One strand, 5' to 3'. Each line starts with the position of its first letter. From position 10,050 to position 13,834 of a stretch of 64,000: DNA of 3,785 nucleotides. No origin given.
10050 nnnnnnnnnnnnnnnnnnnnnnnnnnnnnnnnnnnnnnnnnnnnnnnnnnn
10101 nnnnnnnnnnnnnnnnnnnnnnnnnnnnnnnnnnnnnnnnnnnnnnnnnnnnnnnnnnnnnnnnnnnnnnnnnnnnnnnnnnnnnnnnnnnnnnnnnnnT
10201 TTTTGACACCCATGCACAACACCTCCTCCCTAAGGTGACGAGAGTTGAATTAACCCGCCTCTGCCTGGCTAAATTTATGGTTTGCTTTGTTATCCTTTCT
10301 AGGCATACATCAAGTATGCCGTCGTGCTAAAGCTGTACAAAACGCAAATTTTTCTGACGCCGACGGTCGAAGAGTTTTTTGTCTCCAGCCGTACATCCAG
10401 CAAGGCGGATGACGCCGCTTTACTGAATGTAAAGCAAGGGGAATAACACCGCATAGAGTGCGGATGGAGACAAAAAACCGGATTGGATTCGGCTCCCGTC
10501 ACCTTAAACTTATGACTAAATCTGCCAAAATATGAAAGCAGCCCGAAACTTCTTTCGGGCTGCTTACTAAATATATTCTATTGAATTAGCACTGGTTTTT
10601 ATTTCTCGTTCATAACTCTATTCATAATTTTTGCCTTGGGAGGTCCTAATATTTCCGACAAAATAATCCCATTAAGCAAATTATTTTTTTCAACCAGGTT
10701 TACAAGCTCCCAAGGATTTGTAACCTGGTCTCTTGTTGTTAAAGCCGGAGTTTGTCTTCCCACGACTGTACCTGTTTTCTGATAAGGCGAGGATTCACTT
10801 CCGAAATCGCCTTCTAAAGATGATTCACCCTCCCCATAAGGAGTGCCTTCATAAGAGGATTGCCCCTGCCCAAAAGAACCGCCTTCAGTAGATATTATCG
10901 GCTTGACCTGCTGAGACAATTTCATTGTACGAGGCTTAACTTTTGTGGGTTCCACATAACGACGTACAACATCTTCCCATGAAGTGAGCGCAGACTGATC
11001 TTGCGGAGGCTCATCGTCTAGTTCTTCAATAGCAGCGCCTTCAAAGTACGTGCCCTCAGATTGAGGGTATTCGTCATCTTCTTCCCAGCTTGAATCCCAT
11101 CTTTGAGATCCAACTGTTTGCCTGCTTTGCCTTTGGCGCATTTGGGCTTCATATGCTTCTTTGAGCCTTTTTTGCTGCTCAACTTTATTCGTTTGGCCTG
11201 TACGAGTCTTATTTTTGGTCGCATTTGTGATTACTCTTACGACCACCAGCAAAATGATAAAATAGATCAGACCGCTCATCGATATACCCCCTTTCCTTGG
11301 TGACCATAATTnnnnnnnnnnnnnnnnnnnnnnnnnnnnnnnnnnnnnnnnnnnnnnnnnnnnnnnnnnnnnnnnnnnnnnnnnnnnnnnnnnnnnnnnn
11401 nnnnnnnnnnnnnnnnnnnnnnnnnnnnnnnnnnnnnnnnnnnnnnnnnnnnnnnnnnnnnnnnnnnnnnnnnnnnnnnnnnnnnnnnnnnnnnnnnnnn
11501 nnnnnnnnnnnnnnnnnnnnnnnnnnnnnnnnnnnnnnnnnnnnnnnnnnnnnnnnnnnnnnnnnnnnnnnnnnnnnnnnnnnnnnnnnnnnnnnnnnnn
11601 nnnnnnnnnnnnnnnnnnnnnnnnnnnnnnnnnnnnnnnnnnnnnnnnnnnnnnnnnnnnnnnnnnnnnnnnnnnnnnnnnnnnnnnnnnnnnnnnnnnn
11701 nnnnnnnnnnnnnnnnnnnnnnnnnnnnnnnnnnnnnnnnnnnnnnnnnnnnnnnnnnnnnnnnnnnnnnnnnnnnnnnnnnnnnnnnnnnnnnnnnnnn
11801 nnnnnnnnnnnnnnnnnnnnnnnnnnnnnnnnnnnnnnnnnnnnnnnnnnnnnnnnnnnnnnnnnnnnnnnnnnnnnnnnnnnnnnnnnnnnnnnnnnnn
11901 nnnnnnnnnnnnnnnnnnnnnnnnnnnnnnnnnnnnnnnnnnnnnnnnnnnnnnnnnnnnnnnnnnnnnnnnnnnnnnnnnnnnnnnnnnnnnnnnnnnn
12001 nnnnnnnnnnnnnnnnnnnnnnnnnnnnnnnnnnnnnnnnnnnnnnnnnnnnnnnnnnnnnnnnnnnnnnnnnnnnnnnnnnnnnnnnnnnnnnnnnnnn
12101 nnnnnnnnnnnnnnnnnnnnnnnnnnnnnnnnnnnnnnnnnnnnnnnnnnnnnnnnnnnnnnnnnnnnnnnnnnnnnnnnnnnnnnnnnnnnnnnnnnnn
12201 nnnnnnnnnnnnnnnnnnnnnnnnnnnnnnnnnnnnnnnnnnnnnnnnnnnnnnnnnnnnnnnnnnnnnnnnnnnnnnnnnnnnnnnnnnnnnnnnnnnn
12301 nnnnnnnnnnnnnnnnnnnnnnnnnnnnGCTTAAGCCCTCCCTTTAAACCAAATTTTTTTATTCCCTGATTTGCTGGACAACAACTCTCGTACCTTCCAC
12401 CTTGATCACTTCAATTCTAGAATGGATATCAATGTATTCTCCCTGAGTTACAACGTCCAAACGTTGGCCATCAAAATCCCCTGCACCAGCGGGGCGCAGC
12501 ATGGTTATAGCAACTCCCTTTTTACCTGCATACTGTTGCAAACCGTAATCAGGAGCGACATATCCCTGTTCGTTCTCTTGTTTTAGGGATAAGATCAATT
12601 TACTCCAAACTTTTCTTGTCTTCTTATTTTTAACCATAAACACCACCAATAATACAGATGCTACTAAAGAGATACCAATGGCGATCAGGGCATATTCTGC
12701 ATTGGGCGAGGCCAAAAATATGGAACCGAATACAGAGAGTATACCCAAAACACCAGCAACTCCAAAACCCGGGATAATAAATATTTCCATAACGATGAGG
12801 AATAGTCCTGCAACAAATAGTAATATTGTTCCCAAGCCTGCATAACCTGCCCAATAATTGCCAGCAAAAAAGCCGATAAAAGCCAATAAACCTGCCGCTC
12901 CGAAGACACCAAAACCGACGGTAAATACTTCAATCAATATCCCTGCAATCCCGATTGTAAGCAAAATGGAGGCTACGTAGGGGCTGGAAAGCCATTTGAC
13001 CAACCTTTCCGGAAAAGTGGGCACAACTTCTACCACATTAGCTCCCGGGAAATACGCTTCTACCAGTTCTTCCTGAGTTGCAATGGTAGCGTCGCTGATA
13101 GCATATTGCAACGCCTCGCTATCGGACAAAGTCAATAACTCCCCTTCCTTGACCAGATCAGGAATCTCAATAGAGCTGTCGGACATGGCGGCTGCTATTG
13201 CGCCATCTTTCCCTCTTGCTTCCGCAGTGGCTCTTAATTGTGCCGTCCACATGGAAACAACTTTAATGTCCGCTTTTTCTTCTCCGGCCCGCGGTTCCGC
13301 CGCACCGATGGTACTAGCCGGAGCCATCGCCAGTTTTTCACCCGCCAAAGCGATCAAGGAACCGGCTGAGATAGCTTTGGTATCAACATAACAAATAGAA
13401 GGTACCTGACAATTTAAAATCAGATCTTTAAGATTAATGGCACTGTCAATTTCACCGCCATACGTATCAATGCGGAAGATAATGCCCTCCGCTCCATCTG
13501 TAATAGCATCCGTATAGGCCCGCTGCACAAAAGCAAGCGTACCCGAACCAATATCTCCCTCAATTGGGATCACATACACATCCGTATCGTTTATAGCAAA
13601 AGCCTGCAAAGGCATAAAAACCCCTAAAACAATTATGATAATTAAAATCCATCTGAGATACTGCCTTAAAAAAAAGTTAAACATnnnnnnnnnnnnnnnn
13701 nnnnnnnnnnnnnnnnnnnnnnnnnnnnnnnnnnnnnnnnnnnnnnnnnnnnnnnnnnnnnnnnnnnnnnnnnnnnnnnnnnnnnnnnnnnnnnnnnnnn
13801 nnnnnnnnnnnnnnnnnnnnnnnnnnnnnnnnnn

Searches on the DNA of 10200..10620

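Call 66: search_rna_families(source=window, start=10200, end=10620, threshold=evalue, max_evalue=1)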
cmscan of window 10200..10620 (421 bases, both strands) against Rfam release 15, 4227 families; matches with E-value up to 1: 3.
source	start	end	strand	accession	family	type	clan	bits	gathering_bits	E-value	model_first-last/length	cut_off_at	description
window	10529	10599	-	RF02898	AaHKsRNA20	Gene; sRNA;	-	21.5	43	0.56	1-77/77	no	Aggregatibacter sRNA 20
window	10373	10479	-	RF04240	mir-4716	Gene; miRNA;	-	19.6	76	0.18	1-84/84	no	mir-4716 microRNA precursor family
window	10373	10479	+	RF04240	mir-4716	Gene; miRNA;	-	19.4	76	0.21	1-84/84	no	mir-4716 microRNA precursor family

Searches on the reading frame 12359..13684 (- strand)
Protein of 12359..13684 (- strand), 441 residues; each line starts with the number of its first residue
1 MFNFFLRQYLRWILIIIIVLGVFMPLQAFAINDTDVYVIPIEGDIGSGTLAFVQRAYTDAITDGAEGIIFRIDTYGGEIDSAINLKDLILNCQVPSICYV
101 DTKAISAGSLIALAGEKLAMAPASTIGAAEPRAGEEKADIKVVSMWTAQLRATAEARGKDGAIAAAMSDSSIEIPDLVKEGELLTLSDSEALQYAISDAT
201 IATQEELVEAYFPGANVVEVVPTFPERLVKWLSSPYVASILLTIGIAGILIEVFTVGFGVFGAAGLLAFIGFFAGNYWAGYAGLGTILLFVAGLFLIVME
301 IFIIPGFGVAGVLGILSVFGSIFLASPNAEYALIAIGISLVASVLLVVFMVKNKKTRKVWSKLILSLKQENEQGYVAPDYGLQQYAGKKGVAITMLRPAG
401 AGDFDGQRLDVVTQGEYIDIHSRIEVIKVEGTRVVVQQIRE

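Call 9: search_protein_families(library=ncbifam, proteins=[window:12359-13684:-])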
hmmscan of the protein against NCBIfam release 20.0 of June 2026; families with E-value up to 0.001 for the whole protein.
window:12359-13684:- (441 aa): 3 families
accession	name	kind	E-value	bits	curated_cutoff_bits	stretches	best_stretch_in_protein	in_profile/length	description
NF045542.1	Clp_rel_HeadMat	equivalog_domain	1.7e-08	34.6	120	1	39-126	3-95/165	head maturation protease, ClpP-related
NF045540.1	scaf_prot_MCP1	exception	4.5e-05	22.3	475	1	39-126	4-91/652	ClpP-like prohead protease/major capsid protein fusion protein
NF047768.1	Clp_like_SDH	equivalog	9.3e-05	22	250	1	67-139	80-152/260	SDH family Clp fold serine proteinase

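Call 11: find_related_loci(query=window:12359-13684:-, collection=genome_contigs, flank=4000)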
Query window:12359-13684:- (441 aa) in genome_contigs; peptide patterns used: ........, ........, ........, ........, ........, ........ (x = any residue, [..] = any of these).
93 stretches matched a pattern, but none encodes a relative of the query by tblastn (E <= 1e-3).
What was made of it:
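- Tried and rejected: No relative was confirmed (call 11).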

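Call 12: find_encoding_contigs(protein=window:12359-13684:-, flank=3000, max_places=10)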
Protein window:12359-13684:- (441 aa): 5 contigs read that carry it; 1 place shown.
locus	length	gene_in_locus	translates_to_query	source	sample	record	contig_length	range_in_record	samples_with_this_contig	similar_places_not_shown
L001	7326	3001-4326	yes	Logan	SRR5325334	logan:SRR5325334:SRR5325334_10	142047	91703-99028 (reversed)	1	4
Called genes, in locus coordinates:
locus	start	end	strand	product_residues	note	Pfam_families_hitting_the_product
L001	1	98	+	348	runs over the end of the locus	PF00154:RecA_N, PF08423:Rad51, PF06745:ATPase (weak), PF27531:MT3502_N (faint), PF21096:RecA_C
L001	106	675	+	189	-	PF21982:RecX_HTH1 (weak), PF02631:RecX_HTH2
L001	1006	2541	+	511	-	PF12072:RNase_Y_N, PF00013:KH_1 (weak), PF01966:HD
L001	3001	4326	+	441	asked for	PF25145:NfeD1b_N, PF24961:NfeD_membrane, PF01957:NfeD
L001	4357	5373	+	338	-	PF12127:FloA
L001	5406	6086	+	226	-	PF27722:YqfB (weak)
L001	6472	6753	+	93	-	PF07873:YabP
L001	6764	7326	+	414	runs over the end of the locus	PF06898:YqfD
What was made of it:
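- No regulator gene is adjacent (calls 9, 12).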

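Call 13: find_homologous_proteins(query=window:12359-13684:-)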
Query window:12359-13684:- (441 aa): 2192 proteins with E <= 0.001 among 8000 candidates; the best 120 are listed.
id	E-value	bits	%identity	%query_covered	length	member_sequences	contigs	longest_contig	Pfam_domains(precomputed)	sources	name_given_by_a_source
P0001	4.2e-278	940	100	100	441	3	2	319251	PF24961.2,PF01957.26,PF25145.2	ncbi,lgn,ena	-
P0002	7.0e-157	541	61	92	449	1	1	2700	PF24961.2,PF00574.29,PF01957.26,PF25145.2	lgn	-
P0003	3.9e-155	535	59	98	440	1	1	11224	PF24961.2,PF00574.29,PF01957.26,PF25145.2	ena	-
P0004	2.1e-154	533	61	91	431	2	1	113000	PF24961.2,PF01957.26,PF25145.2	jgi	-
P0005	1.2e-146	507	57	92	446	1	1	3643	PF24961.2,PF01957.26,PF25145.2,PF01972.22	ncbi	-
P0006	1.4e-146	507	58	91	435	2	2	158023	PF24961.2,PF00574.29,PF01957.26,PF25145.2,PF01972.22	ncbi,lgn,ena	-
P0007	8.4e-145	501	58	92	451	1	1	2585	PF24961.2,PF00574.29,PF01957.26,PF25145.2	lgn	-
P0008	8.9e-145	501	56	93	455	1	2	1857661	PF24961.2,PF01957.26,PF25145.2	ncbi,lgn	-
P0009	1.0e-142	494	56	93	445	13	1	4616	PF24961.2,PF01957.26,PF25145.2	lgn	-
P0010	4.0e-139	482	53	97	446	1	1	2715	PF24961.2,PF01957.26,PF25145.2,PF01972.22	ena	-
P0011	7.9e-138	478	53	99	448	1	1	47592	PF24961.2,PF01957.26,PF25145.2,PF01972.22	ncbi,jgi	ncbi:MAG: NfeD family protein [Bacillota bacterium]|jgi:membrane-bound serine protease (ClpP class)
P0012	1.9e-137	477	56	92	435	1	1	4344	PF24961.2,PF01957.26,PF25145.2,PF01972.22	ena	-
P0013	2.8e-137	476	55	94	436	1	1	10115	PF24961.2,PF01957.26,PF25145.2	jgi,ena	-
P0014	3.9e-136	473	54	99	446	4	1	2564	PF24961.2,PF01957.26,PF25145.2,PF01972.22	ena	-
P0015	6.7e-135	469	55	91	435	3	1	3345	PF24961.2,PF01957.26,PF25145.2,PF01972.22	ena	-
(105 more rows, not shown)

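Call 14: find_encoding_contigs(protein=P0004, flank=3000, max_places=2)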
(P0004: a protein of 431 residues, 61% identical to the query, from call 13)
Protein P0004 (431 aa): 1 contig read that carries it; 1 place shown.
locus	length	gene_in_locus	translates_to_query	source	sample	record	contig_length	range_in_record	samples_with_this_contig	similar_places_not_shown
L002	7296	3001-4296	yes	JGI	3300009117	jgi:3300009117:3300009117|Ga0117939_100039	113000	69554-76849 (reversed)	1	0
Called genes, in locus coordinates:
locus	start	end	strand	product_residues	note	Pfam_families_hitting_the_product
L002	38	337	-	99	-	-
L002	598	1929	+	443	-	PF00919:UPF0004, PF04055:Radical_SAM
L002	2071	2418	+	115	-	PF11969:DcpS_C, PF01230:HIT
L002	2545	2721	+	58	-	PF01165:Ribosomal_S21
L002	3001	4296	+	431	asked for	PF25145:NfeD1b_N, PF24961:NfeD_membrane, PF01957:NfeD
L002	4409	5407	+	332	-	PF12127:FloA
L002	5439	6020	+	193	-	PF27722:YqfB (weak)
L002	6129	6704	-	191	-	PF00440:TetR_N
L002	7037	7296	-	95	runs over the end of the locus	PF03992:ABM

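Call 15: find_encoding_contigs(protein=P0006, flank=3000, max_places=2)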
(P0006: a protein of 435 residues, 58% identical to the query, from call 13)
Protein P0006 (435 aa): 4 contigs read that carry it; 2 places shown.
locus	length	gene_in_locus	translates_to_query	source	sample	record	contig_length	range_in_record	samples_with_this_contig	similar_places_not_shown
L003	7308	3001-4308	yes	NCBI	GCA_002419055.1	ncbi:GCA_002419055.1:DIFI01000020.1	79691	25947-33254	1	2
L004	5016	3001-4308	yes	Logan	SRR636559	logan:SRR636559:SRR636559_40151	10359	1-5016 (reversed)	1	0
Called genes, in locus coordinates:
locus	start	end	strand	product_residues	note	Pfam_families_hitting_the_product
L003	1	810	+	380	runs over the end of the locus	PF00226:DnaJ, PF01556:DnaJ_C, PF00684:DnaJ_CXXCXGXG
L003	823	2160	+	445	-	PF00919:UPF0004, PF04055:Radical_SAM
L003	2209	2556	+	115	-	PF11969:DcpS_C, PF01230:HIT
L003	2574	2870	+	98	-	PF01165:Ribosomal_S21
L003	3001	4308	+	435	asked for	PF00574:CLP_protease (weak), PF25145:NfeD1b_N, PF01972:SDH_protease (weak), PF24961:NfeD_membrane, PF01957:NfeD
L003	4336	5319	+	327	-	PF12127:FloA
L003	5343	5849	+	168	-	PF27722:YqfB (weak)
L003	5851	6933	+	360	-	PF01321:Creatinase_N, PF00557:Peptidase_M24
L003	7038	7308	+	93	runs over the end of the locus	PF07873:YabP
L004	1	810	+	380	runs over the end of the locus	PF00226:DnaJ, PF01556:DnaJ_C, PF00684:DnaJ_CXXCXGXG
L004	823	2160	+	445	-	PF00919:UPF0004, PF04055:Radical_SAM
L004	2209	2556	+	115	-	PF11969:DcpS_C, PF01230:HIT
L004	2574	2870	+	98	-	PF01165:Ribosomal_S21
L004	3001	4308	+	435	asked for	PF00574:CLP_protease (weak), PF25145:NfeD1b_N, PF01972:SDH_protease (weak), PF24961:NfeD_membrane, PF01957:NfeD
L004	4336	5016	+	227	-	?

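Call 16: find_encoding_contigs(protein=P0008, flank=3000, max_places=2)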
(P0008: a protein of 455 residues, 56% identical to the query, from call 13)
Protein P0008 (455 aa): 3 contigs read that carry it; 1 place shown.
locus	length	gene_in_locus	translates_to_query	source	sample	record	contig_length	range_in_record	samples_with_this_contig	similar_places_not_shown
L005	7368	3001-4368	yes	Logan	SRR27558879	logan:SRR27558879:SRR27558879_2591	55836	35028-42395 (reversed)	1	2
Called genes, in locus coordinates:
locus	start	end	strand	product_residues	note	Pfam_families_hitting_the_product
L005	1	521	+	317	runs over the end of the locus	PF06325:PrmA, PF01135:PCMT (weak), PF02475:TRM5-TYW2_MTfase, PF03848:TehB (weak), PF05175:MTS, PF13847:Methyltransf_31, PF08241:Methyltransf_11 (weak), PF13649:Methyltransf_25, +1 more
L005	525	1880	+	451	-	PF00919:UPF0004, PF04055:Radical_SAM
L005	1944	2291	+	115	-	PF11969:DcpS_C, PF01230:HIT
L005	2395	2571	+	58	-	PF01165:Ribosomal_S21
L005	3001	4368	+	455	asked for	PF25145:NfeD1b_N, PF24961:NfeD_membrane, PF01957:NfeD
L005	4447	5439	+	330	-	PF12127:FloA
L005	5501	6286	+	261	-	PF27722:YqfB (faint)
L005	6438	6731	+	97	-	PF07873:YabP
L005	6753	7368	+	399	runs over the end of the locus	PF06898:YqfD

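Call 17: find_encoding_contigs(protein=P0003, flank=3000, max_places=2)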
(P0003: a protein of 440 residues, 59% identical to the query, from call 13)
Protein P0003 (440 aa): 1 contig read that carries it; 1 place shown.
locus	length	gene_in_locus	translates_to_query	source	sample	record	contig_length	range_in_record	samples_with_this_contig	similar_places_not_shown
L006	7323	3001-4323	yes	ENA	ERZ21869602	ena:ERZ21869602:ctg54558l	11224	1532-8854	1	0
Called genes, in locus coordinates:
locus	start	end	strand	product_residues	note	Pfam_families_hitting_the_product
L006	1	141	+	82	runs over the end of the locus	-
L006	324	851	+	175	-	PF06325:PrmA, PF05175:MTS, PF12847:Methyltransf_18 (weak), PF13489:Methyltransf_23 (weak), PF13847:Methyltransf_31, PF08241:Methyltransf_11 (weak), PF08242:Methyltransf_12 (weak), PF13649:Methyltransf_25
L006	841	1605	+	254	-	PF00919:UPF0004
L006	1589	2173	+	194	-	PF04055:Radical_SAM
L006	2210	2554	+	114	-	PF11969:DcpS_C, PF01230:HIT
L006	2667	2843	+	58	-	PF01165:Ribosomal_S21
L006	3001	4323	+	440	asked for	PF00574:CLP_protease (faint), PF25145:NfeD1b_N, PF24961:NfeD_membrane, PF01957:NfeD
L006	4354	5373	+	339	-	PF12127:FloA, PF02403:Seryl_tRNA_N (weak)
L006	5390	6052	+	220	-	PF27722:YqfB (weak)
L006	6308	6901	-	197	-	PF00144:Beta-lactamase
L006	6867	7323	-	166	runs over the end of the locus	PF00144:Beta-lactamase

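Call 23: list_cluster_members(proteins=[window:12359-13684:-, window:16587-17633:-])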
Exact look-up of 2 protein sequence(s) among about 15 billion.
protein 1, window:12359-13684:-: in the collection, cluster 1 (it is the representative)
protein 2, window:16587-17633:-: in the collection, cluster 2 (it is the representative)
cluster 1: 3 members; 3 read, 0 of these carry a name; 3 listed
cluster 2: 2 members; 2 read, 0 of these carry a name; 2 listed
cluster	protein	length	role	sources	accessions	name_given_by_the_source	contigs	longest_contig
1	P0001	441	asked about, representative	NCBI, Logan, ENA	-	-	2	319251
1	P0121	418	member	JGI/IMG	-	-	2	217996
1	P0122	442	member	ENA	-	-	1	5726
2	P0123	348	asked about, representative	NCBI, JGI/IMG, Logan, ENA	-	-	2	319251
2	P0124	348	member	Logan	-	-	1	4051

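Call 24: find_encoding_contigs(protein=P0121, flank=3000, max_places=4)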
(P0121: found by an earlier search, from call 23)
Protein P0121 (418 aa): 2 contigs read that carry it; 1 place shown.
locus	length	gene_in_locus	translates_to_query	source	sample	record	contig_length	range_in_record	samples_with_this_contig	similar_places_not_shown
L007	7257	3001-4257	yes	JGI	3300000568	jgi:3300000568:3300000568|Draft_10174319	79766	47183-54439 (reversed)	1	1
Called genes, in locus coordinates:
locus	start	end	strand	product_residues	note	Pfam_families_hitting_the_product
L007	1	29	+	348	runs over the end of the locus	PF00154:RecA_N, PF08423:Rad51, PF06745:ATPase (weak), PF27531:MT3502_N (faint), PF21096:RecA_C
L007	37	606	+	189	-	PF21982:RecX_HTH1 (weak), PF02631:RecX_HTH2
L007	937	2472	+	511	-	PF12072:RNase_Y_N, PF00013:KH_1 (weak), PF01966:HD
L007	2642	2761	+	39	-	-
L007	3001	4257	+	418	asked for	PF25145:NfeD1b_N, PF24961:NfeD_membrane, PF01957:NfeD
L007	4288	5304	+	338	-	PF12127:FloA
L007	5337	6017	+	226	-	PF27722:YqfB (weak)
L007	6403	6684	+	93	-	PF07873:YabP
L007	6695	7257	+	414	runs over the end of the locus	PF06898:YqfD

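Call 25: find_encoding_contigs(protein=P0122, flank=3000, max_places=4)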
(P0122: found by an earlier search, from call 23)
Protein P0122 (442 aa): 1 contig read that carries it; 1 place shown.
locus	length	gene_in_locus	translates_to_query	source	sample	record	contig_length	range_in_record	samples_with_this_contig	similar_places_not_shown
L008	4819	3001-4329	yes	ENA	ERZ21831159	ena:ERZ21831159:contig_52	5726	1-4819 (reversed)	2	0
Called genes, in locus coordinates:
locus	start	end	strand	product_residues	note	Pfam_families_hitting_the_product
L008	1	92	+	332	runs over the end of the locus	?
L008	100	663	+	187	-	PF21982:RecX_HTH1, PF02631:RecX_HTH2 (weak)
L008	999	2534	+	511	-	PF12072:RNase_Y_N, PF00013:KH_1 (weak), PF01966:HD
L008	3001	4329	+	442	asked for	PF25145:NfeD1b_N, PF24961:NfeD_membrane, PF01957:NfeD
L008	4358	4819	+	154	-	?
